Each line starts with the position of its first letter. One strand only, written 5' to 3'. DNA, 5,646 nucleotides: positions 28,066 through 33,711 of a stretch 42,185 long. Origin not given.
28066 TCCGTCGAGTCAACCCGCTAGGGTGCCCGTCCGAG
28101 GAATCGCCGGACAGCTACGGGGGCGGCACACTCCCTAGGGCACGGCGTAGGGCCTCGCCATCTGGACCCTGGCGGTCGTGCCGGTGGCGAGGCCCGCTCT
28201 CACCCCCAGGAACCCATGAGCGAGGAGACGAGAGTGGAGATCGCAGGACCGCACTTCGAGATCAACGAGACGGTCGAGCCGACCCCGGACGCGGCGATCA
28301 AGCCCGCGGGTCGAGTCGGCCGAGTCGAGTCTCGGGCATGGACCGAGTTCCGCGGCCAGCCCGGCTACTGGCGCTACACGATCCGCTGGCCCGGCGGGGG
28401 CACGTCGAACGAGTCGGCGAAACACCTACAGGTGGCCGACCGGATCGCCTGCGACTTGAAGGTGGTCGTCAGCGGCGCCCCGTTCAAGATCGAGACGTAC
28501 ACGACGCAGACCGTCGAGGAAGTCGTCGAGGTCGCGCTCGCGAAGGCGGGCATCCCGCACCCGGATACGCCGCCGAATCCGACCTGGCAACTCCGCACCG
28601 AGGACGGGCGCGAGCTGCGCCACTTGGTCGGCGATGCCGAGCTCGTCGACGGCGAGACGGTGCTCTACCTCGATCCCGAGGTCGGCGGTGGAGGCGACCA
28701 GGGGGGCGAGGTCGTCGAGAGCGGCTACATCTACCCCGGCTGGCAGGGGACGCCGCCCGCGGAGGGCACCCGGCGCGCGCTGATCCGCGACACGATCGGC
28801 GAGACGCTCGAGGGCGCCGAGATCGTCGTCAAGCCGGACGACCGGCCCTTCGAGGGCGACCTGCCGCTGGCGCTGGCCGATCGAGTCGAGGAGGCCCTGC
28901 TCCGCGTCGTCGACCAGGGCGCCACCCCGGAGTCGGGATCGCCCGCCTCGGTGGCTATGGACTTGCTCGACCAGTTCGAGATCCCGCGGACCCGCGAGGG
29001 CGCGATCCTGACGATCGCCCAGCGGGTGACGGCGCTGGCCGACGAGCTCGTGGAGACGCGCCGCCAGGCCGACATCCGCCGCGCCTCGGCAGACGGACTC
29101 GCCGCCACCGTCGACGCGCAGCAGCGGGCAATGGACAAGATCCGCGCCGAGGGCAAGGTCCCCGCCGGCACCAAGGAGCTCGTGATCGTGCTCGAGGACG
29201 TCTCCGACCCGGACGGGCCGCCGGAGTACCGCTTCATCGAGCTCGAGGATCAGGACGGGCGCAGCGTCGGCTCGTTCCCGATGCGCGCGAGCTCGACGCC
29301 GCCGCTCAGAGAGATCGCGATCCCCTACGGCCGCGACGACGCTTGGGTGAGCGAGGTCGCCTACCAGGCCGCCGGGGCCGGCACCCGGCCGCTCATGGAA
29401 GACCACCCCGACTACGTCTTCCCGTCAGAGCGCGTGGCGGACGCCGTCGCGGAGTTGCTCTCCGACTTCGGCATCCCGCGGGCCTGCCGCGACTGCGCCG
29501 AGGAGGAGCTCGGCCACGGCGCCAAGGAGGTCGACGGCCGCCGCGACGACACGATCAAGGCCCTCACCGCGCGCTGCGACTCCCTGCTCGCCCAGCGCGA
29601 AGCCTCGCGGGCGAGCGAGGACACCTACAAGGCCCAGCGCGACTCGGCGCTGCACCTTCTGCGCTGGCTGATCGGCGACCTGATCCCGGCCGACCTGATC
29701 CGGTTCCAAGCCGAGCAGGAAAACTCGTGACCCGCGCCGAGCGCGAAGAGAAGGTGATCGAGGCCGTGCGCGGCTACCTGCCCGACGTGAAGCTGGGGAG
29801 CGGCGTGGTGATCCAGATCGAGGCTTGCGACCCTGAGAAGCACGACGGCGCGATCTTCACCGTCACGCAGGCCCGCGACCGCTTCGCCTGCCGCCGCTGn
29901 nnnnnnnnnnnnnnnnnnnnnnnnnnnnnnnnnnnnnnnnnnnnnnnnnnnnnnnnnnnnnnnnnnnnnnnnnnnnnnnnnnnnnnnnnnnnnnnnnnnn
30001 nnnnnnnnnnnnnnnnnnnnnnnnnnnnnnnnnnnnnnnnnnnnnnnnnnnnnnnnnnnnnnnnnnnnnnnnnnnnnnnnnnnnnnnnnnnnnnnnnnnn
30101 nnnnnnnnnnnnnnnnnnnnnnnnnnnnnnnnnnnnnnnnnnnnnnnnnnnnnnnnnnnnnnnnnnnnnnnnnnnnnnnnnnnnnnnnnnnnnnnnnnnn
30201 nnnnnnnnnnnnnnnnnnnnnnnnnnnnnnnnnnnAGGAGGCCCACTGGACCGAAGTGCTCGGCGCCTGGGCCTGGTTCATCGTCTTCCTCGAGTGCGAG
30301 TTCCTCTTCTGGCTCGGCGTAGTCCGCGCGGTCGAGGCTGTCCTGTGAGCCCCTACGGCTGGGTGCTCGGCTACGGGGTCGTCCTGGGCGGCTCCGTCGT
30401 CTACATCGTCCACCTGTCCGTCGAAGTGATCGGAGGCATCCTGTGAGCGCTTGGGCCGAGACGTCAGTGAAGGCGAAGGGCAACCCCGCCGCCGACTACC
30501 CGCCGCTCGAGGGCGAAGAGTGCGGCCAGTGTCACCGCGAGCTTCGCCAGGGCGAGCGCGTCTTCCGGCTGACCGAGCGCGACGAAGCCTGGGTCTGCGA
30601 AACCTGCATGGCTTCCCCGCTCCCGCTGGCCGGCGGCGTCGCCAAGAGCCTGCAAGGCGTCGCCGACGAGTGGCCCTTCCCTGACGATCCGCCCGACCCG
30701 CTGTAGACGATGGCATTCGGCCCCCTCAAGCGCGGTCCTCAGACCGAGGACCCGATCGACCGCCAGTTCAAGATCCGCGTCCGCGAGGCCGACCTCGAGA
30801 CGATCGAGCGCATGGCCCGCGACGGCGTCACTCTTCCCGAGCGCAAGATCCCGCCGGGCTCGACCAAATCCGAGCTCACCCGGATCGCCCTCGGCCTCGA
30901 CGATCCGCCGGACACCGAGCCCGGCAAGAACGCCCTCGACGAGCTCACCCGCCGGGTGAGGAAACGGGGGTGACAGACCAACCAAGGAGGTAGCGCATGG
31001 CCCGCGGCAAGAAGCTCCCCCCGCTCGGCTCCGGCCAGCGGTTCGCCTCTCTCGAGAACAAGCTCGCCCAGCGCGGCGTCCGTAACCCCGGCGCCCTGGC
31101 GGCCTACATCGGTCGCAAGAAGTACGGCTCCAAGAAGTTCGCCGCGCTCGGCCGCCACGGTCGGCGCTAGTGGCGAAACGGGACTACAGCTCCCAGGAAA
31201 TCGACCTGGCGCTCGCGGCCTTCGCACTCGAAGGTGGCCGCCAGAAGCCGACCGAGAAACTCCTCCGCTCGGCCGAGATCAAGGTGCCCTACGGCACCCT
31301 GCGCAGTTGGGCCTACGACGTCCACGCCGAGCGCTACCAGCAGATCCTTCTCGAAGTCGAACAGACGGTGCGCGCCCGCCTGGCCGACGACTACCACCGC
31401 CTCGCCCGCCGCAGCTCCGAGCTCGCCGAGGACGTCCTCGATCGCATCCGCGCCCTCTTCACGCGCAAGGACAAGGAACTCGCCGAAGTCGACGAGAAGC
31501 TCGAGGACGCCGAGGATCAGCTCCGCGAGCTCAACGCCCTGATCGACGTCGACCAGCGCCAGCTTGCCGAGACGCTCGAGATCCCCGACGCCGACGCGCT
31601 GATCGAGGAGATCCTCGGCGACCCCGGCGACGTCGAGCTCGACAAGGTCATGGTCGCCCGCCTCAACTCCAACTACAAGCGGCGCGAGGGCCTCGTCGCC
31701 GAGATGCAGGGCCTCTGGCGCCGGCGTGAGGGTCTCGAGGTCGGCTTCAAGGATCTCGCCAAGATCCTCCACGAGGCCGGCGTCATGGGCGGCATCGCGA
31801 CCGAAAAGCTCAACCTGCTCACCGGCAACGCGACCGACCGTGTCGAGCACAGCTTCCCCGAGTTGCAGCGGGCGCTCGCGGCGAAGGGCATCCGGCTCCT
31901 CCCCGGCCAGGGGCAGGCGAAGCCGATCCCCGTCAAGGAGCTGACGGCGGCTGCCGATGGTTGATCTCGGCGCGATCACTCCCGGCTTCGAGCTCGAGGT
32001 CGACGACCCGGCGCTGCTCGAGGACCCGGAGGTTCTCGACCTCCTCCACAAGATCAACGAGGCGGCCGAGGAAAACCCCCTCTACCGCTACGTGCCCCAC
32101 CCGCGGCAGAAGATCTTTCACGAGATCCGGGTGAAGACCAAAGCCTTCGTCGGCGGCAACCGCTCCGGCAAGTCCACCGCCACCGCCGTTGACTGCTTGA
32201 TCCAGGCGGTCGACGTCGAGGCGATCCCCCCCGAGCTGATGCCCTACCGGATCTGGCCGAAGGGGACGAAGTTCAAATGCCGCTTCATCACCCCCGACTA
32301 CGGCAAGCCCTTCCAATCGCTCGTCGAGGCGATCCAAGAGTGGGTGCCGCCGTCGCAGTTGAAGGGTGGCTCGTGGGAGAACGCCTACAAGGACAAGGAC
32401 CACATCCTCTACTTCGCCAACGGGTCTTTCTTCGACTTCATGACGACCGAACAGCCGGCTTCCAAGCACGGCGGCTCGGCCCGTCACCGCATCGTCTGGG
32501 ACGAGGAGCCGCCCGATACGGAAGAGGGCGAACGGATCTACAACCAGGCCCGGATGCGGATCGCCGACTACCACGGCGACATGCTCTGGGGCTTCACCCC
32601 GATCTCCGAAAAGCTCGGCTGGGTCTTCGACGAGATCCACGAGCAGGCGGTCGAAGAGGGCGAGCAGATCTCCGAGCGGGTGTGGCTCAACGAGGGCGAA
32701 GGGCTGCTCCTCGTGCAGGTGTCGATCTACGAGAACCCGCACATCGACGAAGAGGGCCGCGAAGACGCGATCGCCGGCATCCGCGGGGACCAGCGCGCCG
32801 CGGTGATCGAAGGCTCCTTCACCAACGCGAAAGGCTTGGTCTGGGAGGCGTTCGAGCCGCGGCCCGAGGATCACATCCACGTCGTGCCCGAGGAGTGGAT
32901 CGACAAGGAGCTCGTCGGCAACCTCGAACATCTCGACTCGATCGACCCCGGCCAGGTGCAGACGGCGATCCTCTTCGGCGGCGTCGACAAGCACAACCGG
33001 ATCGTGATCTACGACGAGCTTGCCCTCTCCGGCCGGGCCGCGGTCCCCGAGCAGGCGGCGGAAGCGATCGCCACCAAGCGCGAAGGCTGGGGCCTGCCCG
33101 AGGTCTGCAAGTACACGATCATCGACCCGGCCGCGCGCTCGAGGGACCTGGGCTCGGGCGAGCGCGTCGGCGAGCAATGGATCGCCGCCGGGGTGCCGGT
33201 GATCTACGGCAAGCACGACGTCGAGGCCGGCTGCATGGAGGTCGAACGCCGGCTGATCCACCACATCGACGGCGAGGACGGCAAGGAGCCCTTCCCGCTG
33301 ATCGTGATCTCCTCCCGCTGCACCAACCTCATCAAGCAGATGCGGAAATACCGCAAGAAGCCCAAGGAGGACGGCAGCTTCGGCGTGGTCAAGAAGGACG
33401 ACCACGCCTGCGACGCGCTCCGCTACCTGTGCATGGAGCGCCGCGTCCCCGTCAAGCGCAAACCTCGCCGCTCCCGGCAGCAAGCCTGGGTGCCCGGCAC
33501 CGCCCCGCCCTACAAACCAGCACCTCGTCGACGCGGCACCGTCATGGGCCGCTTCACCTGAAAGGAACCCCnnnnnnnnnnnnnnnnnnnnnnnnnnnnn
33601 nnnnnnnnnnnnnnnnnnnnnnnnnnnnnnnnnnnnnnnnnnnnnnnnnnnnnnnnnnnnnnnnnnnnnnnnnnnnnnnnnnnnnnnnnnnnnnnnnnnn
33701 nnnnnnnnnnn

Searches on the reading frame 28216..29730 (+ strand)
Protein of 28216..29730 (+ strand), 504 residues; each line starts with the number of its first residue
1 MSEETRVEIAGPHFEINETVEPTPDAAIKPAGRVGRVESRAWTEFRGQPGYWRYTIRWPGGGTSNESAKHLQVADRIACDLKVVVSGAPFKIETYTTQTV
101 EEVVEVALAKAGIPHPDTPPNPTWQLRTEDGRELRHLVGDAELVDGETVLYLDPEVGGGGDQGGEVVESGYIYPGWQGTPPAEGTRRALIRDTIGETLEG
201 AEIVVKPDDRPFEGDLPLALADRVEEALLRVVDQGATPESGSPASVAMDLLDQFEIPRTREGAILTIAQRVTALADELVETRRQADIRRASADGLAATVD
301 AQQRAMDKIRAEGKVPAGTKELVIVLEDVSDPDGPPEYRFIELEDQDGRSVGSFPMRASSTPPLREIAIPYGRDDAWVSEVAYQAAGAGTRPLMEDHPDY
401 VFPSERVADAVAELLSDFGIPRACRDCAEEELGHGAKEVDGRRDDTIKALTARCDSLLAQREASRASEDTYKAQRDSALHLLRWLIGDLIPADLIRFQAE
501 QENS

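Call 11: search_protein_families(library=phrogs, proteins=[window:28216-29730:+], max_evalue=0.01)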
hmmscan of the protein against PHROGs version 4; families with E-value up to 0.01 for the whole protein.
window:28216-29730:+ (504 aa): 0 families

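Call 12: search_protein_families(library=pfam, proteins=[window:28216-29730:+], max_evalue=0.01)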
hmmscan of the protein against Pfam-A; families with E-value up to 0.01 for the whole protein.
window:28216-29730:+ (504 aa): 1 family
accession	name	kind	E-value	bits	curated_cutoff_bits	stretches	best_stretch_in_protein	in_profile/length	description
PF10790.15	DUF2604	-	2e-05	25.4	25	1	80-160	7-85/85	Protein of Unknown function (DUF2604)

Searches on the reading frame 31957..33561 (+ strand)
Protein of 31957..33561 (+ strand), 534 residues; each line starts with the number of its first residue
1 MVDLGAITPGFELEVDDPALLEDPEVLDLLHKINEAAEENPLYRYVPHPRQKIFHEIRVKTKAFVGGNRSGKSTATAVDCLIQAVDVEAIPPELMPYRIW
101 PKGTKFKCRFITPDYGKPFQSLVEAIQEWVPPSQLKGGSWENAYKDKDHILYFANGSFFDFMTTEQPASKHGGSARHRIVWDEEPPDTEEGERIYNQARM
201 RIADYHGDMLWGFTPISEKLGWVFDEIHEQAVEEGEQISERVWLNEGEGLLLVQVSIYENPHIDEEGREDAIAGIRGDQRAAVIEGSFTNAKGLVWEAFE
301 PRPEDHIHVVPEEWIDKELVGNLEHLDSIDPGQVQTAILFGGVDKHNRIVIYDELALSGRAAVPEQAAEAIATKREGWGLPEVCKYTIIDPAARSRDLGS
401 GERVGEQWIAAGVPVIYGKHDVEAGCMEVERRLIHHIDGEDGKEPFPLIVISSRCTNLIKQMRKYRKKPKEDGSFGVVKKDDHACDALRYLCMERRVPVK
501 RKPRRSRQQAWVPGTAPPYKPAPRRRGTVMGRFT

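Call 13: search_protein_families(library=pfam, proteins=[window:31957-33561:+], max_evalue=0.001)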
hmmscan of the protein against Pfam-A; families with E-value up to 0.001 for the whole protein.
window:31957-33561:+ (534 aa): 0 families

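Call 21: find_related_loci(query=window:31957-33561:+, collection=viral_contigs, flank=10000)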
Query window:31957-33561:+ (534 aa) in viral_contigs; peptide patterns used: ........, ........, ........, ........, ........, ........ (x = any residue, [..] = any of these).
134 stretches matched a pattern; 131 encode a relative of the query (tblastn E <= 1e-3); the best 80 are kept; 80 distinct loci.
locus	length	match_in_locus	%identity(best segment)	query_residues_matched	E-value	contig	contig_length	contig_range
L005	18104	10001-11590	94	5-534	0e+0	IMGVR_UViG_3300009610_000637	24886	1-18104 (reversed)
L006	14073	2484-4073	94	5-534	0e+0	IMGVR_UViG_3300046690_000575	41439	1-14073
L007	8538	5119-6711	87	5-534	0e+0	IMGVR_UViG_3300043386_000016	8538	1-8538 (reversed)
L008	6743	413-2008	86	1-534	0e+0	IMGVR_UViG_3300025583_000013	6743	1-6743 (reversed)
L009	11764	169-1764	84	5-534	0e+0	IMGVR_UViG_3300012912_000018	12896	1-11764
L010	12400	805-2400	84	1-534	0e+0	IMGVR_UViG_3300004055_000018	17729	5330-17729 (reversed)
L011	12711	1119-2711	83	5-534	0e+0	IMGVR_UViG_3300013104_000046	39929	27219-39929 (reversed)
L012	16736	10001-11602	81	6-534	0e+0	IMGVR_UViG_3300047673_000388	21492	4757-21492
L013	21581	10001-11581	80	10-534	0e+0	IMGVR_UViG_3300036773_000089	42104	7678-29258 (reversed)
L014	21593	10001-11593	80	5-534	0e+0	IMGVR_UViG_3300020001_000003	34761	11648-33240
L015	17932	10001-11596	79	5-534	0e+0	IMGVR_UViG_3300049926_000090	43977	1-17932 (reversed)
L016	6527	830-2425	79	1-534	0e+0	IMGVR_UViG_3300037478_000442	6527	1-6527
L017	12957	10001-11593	80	5-534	0e+0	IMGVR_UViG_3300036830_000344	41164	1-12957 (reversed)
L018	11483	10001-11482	81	1-497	0e+0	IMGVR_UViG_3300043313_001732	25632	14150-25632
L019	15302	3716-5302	76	10-534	0e+0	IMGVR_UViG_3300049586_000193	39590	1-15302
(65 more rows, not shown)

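Call 46: find_related_loci(query=window:31957-33561:+, collection=genome_contigs, flank=10000)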
Query window:31957-33561:+ (534 aa) in genome_contigs; peptide patterns used: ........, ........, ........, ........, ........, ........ (x = any residue, [..] = any of these).
47 stretches matched a pattern; 10 encode a relative of the query (tblastn E <= 1e-3); 10 distinct loci.
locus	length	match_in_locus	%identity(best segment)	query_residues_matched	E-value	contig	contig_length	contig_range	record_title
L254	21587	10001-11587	85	5-534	0e+0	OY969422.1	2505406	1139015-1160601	MAG: uncultured Solirubrobacterales bacterium isolate MFD05747.bin.2.29 genome assembly, chromosome: 1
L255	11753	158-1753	84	5-534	0e+0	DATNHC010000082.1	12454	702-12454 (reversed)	MAG TPA_asm: Solirubrobacterales bacterium isolate SMAG_U11337 k141_446024, whole genome shotgun sequence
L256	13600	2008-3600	81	1-534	0e+0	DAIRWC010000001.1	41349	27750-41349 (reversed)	MAG TPA_asm: Solirubrobacterales bacterium isolate CTOTU41414 NODE_31_length_41349_cov_6.541895, whole genome shotgun se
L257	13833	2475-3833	32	27-506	4e-63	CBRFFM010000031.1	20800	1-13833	MAG TPA_asm: uncultured bacterium isolate SRR11839389_maxbin2_10 genome assembly, contig: ERZ27397411.976, whole genome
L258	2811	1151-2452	30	25-491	9e-61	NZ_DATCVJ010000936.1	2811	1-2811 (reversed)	MAG: Chitinophaga sp. isolate SMAG_U7382 k141_118381, whole genome shotgun sequence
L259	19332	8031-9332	30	28-491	2e-57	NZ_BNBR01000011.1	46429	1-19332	Streptomyces griseosporeus strain JCM 4766 sequence11, whole genome shotgun sequence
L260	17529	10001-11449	28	25-534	4e-57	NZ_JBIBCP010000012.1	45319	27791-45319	Streptomyces sp. NPDC012769 NPDC012769_192_A2.ctg-0012, whole genome shotgun sequence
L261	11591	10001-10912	24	205-493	2e-11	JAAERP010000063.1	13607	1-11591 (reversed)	MAG: Fuerstiella sp. isolate Nau_8 NauG_CONTIG409082, whole genome shotgun sequence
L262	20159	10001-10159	42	448-497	6e-7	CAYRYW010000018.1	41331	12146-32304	MAG TPA_asm: uncultured Dehalococcoidales bacterium isolate binchicken_co334_379 genome assembly, contig: NODE_1447_leng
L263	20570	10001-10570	25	283-490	2e-5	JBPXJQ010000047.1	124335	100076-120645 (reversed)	MAG: Candidatus Blackallbacteria bacterium isolate mt_P12 k141_311631, whole genome shotgun sequence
